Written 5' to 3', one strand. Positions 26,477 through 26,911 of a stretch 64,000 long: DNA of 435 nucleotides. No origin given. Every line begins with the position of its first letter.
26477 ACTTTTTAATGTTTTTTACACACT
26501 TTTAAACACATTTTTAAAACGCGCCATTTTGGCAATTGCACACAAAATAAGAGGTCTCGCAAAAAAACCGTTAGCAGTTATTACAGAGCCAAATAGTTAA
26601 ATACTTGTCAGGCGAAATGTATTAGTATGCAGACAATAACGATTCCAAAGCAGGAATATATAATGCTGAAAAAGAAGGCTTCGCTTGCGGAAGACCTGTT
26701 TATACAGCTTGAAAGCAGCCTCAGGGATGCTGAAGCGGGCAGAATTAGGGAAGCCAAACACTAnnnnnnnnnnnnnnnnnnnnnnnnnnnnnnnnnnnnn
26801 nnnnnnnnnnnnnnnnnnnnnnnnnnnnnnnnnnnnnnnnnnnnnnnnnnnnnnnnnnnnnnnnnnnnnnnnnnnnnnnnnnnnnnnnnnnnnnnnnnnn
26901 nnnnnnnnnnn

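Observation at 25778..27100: Tandemly duplicated TA-like module with convergent genes whose stop codons overlap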

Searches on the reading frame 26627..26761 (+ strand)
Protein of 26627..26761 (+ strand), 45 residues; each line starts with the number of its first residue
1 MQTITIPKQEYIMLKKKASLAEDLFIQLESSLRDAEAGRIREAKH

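Call 4: search_protein_families(library=pfam, proteins=[window:26627-26761:+], max_evalue=1)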
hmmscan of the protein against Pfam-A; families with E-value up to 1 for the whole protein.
seq(45 aa): 0 families

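Call 5: search_protein_families(library=ncbifam, proteins=[window:26627-26761:+], max_evalue=1)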
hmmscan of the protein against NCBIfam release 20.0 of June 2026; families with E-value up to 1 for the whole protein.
seq(45 aa): 0 families

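Call 38: search_solved_structures(query=A3, max_evalue=10, show_alignments=5)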
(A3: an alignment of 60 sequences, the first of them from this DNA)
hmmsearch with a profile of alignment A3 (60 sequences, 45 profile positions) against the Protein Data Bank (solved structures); distinct sequences matched with E-value up to 10: 4.
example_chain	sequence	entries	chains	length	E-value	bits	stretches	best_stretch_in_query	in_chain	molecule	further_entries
9tic_d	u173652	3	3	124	0.18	15.2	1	2-20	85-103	ORF67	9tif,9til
3iwt_A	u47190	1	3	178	0.28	14.6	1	5-29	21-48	178aa long hypothetical molybdenum cofactor biosynthesis protein B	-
5xp0_A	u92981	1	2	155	0.8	13.1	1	26-40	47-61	Probable csgAB operon transcriptional regulatory protein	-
4hv0_A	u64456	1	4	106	4.9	10.6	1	4-22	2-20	AvtR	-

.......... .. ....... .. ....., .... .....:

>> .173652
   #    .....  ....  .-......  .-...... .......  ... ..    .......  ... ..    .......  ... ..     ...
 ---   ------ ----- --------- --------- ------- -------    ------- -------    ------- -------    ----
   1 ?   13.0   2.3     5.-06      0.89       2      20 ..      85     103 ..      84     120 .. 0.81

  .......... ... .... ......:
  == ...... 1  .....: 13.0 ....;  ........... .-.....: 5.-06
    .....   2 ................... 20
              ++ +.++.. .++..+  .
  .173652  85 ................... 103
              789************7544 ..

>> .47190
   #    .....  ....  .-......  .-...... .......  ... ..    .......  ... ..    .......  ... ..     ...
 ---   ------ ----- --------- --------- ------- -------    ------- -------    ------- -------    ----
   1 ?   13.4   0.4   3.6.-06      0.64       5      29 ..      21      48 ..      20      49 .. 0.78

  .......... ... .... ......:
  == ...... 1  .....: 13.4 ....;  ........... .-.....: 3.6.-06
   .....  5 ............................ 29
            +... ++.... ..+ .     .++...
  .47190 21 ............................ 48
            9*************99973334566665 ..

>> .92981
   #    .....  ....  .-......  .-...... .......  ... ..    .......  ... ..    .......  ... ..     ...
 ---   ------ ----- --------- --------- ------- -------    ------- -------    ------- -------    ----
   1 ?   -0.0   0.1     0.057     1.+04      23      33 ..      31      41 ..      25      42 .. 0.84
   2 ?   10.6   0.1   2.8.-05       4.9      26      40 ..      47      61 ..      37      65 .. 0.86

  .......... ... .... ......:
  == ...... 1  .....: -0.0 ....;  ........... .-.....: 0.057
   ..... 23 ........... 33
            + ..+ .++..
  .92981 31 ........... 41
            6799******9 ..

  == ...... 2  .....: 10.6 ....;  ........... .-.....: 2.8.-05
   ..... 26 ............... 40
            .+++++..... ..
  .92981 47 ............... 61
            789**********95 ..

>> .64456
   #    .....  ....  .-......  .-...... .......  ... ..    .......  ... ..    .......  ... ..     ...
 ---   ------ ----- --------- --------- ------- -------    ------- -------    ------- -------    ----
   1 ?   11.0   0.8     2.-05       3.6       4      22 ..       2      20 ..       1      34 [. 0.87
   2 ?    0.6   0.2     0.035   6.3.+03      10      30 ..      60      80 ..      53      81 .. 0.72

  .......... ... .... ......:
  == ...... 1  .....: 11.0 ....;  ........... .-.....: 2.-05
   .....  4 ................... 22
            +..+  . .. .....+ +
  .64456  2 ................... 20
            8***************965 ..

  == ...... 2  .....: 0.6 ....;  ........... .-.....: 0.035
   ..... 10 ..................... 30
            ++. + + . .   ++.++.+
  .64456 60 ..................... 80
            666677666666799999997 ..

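Call 39: search_protein_families(library=pfam, alignment_id=A3, max_evalue=10)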
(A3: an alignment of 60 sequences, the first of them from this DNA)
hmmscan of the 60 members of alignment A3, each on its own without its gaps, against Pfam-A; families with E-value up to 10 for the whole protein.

A. member 1, seq(45 aa): 0 families

B. families by the number of members that match (of 60 scanned): 23 families
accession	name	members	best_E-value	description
PF25708.1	Phage_T7_Gp5_9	36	0.0039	Phage T7 gp5.9 RecBCD inhibitor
PF10884.14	DUF2683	4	0.004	Protein of unknown function (DUF2683)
PF20769.2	YPEB_N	2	0.016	YpeB N-terminal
PF21793.2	DUF6877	2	0.025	Family of unknown function (DUF6877)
PF01402.27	RHH_1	2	0.051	Ribbon-helix-helix protein, copG family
PF20203.3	DUF6565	2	0.062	Domain of unknown function (DUF6565)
PF10061.14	DUF2299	1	0.039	Uncharacterized conserved protein (DUF2299)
PF20822.2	Cmr2_hel_dom1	1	0.048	CRISPR RNA silencing complex Cmr2 subunit, first helical domain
PF23099.1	UTP20_C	1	0.068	Small subunit processome component 20 homolog, C-terminal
PF25578.1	EF-hand_STIM1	1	0.079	Stromal interaction molecule 1-like, EF-hand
PF02697.20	VAPB_antitox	1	0.079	Putative antitoxin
PF21627.2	BTH_I2711-like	1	0.084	Uncharacterized protein BTH_I2711-like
PF02346.21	Vac_Fusion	1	0.085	Chordopoxvirus multifunctional envelope protein A27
PF05701.16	WEMBL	1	0.093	Weak chloroplast movement under blue light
PF05789.16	Baculo_VP1054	1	0.093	Baculovirus VP1054 protein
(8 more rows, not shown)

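Call 59: predict_structure(alignment_id=A4)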
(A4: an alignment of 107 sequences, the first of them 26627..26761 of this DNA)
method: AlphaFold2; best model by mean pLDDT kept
length: 45 residues; sequences in the alignment: 107
mean_pLDDT: 88.5   pTM: 0.45
mean pLDDT of the five models: 88.5, 88.4, 86.6, 86.4, 81.3
residues with pLDDT >= 90: 29; 70-90: 15; 50-70: 1; < 50: 0
segments of 3 or more residues with pLDDT < 50: none
pLDDT, mean of each block of 10 residues (from residue 1): 87 93 93 89 74
secondary structure, 60 per line:
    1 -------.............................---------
elements in order: H8-36

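Call 60: search_protein_representatives(alignment_id=A4)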
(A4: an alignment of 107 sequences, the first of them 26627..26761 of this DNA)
Query: 107 sequences, 45 profile positions. Proteins with E-value up to 0.001 (for the whole library): 563; up to 1e-10: 165; up to 1e-30: 0. The best 150 are listed.
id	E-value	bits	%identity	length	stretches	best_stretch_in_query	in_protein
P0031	1.3e-21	92.6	-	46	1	2-45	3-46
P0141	7.1e-21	90.2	-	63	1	2-45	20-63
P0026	2.0e-19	85.5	-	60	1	1-44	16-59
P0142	2.7e-19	85.1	-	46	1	2-44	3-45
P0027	3.5e-19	84.7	-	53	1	2-44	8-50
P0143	2.9e-18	81.8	-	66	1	2-45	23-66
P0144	2.9e-18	81.8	-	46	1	2-45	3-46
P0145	4.4e-18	81.2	-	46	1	2-44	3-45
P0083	5.6e-18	80.9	-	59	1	1-45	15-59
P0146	9.5e-18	80.2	-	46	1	2-45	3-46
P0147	1.3e-17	79.7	-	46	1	2-45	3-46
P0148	1.3e-17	79.7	-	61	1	2-45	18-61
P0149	2.0e-17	79.1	-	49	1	2-45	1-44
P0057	3.1e-17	78.5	-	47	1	2-45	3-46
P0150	4.3e-17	78.1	-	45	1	1-44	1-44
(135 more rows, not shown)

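Call 72: search_protein_families(library=padloc, proteins=[window:26627-26761:+], max_evalue=1)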
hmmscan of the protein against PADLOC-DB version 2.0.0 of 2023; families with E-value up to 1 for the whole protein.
seq(45 aa): 0 families
